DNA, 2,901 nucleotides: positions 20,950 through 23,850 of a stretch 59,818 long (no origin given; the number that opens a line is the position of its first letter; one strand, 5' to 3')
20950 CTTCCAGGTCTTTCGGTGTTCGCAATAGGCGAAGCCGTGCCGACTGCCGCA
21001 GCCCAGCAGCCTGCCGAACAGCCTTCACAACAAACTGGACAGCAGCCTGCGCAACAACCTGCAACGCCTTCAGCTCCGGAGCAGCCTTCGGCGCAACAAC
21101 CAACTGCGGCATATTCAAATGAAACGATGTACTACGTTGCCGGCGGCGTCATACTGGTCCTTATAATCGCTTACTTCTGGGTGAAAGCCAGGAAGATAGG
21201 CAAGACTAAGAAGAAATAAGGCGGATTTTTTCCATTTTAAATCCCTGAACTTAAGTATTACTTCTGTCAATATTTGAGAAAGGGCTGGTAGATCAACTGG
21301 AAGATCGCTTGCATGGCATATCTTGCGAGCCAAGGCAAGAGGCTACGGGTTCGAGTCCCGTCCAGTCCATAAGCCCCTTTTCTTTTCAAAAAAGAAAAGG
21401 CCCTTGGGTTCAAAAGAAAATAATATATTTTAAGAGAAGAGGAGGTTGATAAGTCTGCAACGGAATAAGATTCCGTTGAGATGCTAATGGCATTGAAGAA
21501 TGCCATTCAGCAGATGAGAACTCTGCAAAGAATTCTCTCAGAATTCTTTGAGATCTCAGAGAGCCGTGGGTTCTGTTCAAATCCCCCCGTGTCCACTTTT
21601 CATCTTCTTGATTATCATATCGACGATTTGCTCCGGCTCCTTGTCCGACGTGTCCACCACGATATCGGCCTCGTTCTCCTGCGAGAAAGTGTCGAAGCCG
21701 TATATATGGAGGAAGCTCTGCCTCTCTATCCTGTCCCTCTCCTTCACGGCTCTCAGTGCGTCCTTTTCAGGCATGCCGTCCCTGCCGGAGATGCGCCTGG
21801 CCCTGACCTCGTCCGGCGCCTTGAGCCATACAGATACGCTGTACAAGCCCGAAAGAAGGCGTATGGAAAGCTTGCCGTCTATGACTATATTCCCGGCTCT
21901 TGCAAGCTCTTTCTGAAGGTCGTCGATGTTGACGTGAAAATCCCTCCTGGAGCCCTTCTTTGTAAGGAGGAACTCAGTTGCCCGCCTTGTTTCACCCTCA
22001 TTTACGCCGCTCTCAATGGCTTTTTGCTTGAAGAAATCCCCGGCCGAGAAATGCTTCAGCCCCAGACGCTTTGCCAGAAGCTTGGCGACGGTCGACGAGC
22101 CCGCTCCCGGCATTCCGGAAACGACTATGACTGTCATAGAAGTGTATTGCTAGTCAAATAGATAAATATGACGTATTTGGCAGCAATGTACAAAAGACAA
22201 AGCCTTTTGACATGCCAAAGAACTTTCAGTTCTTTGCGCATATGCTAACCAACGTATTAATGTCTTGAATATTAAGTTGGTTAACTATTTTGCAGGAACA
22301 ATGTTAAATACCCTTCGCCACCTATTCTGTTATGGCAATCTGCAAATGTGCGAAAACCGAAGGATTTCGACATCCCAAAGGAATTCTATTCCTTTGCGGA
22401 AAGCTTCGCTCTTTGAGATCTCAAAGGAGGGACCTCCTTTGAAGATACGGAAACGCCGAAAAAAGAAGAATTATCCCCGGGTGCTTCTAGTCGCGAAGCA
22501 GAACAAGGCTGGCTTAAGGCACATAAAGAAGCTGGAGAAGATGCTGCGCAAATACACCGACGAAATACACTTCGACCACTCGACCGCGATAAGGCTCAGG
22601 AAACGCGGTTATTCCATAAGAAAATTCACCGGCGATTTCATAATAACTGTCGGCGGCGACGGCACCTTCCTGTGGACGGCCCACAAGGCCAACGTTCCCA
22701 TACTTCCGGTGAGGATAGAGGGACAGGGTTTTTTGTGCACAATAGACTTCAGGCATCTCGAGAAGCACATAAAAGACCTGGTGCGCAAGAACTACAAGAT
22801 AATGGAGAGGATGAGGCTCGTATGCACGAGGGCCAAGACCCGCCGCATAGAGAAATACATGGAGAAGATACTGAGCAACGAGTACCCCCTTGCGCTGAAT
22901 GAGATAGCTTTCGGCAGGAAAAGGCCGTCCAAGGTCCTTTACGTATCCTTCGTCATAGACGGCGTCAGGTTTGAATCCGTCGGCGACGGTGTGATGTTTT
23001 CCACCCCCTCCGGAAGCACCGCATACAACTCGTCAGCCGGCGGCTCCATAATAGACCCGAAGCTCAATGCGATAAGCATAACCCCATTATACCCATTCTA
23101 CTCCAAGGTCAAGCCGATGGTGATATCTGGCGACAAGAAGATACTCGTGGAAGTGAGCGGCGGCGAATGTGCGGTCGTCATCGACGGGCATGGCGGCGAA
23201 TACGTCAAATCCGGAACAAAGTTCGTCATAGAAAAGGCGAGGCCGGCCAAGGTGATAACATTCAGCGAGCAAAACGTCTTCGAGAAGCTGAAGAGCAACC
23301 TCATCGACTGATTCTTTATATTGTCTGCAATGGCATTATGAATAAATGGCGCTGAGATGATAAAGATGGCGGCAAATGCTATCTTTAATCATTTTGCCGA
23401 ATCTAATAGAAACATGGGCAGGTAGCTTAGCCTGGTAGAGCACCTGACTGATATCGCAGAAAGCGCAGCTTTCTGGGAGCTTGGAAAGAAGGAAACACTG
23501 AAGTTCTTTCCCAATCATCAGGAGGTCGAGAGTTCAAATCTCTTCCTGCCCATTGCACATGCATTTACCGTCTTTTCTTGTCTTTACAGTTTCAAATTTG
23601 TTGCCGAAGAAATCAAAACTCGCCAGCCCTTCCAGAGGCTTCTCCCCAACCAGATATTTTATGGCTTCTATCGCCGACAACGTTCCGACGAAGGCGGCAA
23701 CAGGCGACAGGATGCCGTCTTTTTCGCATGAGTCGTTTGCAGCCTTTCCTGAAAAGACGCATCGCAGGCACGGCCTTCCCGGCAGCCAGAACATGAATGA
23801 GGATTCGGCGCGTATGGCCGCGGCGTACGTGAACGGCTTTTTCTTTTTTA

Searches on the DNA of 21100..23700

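Call 5: search_rna_families(source=window, start=21100, end=23700, threshold=evalue, max_evalue=1, show_alignments=4)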
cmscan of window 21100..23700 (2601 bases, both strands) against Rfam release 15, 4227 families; matches with E-value up to 1: 4.
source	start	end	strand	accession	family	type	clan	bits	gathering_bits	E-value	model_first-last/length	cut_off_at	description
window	23416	23552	+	RF00005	tRNA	Gene; tRNA;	CL00001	58.3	29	2.1e-11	1-71/71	no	tRNA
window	21282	21369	+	RF00005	tRNA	Gene; tRNA;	CL00001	53.7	29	4e-10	1-71/71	no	tRNA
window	21727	21761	-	RF02063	STnc350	Gene; sRNA;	-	22.6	60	0.41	1-68/68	no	Salmonella enterica sRNA STnc350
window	21127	21302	+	RF01255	snR35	Gene; snRNA; snoRNA; HACA-box;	CL00028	18.9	40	0.53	1-204/204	no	Small nucleolar RNA snR35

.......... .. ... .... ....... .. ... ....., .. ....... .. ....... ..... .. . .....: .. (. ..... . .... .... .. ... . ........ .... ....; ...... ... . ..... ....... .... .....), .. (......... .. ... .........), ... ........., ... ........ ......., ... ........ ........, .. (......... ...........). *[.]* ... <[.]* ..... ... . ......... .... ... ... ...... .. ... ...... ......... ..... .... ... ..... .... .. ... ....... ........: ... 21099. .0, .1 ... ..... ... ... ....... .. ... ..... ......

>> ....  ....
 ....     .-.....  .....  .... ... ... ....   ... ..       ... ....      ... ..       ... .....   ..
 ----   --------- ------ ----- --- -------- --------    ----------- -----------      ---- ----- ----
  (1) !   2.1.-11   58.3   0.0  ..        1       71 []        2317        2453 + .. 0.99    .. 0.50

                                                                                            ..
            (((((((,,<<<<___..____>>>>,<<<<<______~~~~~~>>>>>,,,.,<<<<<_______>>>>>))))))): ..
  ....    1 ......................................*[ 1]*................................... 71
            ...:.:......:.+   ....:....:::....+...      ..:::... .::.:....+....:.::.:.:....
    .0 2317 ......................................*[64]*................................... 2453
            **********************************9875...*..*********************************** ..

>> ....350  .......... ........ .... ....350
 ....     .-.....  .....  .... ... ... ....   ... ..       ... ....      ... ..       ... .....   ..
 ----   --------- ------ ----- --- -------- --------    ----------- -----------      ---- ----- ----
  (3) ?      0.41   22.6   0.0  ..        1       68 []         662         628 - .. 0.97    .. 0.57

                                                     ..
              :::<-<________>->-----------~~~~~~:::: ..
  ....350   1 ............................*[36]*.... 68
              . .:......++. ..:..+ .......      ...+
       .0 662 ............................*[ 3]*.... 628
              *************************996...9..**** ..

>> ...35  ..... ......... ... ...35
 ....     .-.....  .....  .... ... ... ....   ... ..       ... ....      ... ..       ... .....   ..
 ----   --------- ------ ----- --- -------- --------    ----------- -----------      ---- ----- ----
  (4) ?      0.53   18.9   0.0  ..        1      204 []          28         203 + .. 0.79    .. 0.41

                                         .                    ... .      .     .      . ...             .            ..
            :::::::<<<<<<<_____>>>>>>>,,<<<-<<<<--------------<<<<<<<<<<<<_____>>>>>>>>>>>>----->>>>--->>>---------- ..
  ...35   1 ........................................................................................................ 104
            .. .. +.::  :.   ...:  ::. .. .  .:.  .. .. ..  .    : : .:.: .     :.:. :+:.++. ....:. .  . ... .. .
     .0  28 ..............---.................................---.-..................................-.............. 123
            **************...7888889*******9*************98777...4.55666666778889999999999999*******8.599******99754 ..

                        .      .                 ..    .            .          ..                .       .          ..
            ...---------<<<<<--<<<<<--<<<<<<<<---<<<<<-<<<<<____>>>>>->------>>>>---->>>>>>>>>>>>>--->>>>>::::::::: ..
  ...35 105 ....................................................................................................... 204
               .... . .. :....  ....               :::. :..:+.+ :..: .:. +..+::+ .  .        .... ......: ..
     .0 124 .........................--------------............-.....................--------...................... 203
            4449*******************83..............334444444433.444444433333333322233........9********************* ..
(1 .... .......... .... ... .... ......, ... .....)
